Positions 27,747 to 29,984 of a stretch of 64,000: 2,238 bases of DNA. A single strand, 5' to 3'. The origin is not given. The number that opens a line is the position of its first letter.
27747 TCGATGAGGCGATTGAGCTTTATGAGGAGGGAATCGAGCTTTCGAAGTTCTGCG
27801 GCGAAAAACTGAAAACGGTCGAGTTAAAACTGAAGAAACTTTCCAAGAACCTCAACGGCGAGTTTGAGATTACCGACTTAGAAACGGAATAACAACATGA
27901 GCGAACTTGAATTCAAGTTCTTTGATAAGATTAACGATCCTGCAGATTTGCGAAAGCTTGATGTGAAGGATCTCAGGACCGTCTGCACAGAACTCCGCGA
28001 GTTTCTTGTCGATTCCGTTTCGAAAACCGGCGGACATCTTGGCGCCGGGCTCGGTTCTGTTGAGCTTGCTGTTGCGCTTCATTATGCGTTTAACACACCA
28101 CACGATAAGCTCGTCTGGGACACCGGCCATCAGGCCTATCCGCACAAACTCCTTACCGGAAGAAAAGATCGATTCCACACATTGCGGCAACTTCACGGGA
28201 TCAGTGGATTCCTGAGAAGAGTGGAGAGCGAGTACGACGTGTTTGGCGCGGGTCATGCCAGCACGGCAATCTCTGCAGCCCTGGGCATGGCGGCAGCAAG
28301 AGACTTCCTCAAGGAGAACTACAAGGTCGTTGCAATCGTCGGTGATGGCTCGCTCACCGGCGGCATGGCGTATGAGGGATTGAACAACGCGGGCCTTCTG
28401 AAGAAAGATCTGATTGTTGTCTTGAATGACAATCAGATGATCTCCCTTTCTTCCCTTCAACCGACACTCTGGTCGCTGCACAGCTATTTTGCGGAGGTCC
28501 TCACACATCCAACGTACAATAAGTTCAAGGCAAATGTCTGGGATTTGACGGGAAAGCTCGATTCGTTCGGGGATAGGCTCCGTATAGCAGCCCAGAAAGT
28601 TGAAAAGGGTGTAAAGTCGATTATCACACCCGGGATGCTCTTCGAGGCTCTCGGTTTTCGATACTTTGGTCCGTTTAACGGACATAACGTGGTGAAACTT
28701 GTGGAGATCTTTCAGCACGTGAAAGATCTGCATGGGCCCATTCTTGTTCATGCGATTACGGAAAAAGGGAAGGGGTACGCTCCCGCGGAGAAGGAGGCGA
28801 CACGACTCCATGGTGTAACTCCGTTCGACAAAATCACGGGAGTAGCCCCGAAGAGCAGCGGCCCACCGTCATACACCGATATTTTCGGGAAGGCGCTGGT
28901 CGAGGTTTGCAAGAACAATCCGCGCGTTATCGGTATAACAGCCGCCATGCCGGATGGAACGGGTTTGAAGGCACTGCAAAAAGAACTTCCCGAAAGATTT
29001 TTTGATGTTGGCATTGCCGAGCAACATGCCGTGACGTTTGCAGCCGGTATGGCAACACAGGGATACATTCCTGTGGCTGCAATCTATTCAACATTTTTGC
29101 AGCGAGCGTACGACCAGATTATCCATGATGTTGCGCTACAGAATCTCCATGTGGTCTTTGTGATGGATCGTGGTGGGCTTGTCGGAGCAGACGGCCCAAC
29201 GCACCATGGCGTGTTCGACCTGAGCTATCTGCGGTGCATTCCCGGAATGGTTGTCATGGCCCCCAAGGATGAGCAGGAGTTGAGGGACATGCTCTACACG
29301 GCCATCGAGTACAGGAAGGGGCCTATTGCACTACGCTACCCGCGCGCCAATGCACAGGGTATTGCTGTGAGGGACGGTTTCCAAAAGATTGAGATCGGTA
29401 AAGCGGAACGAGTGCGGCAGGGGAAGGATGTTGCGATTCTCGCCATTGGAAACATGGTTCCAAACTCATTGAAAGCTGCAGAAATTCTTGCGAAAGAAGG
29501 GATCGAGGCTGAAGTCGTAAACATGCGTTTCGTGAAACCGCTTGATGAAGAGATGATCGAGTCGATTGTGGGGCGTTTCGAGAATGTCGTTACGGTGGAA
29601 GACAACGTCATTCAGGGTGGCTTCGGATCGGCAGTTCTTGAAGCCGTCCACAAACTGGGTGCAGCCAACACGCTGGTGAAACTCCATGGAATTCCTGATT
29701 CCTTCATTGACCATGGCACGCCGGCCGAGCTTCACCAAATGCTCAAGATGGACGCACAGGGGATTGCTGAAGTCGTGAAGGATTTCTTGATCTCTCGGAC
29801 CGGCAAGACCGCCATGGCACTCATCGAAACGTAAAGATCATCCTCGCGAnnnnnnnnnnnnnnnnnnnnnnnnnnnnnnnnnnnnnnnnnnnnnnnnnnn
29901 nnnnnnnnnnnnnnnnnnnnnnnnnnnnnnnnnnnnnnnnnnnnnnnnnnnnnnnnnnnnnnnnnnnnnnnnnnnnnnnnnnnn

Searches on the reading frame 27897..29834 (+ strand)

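Call 67: search_protein_families(library=pfam, proteins=[window:27897-29834:+], max_evalue=0.00001)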
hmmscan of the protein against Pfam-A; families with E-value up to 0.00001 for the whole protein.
window:27897-29834:+ (645 aa): 5 families
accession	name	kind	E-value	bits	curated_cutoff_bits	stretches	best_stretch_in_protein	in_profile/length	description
PF13292.11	DXP_synthase_N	-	5.5e-112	374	21.2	1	10-288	2-274/274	1-deoxy-D-xylulose-5-phosphate synthase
PF02779.29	Transket_pyr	-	1.9e-53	181.1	27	1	324-486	3-172/174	Transketolase, pyrimidine binding domain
PF02780.25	Transketolase_C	-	2.1e-36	125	25.9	1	501-623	1-124/124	Transketolase, C-terminal domain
PF02775.26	TPP_enzyme_C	-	1.1e-06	28.9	21.9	1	117-201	26-104/151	Thiamine pyrophosphate enzyme, C-terminal TPP binding domain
PF00456.26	Transketolase_N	-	5.8e-06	26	22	0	31-185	7-188/334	Transketolase, thiamine diphosphate binding domain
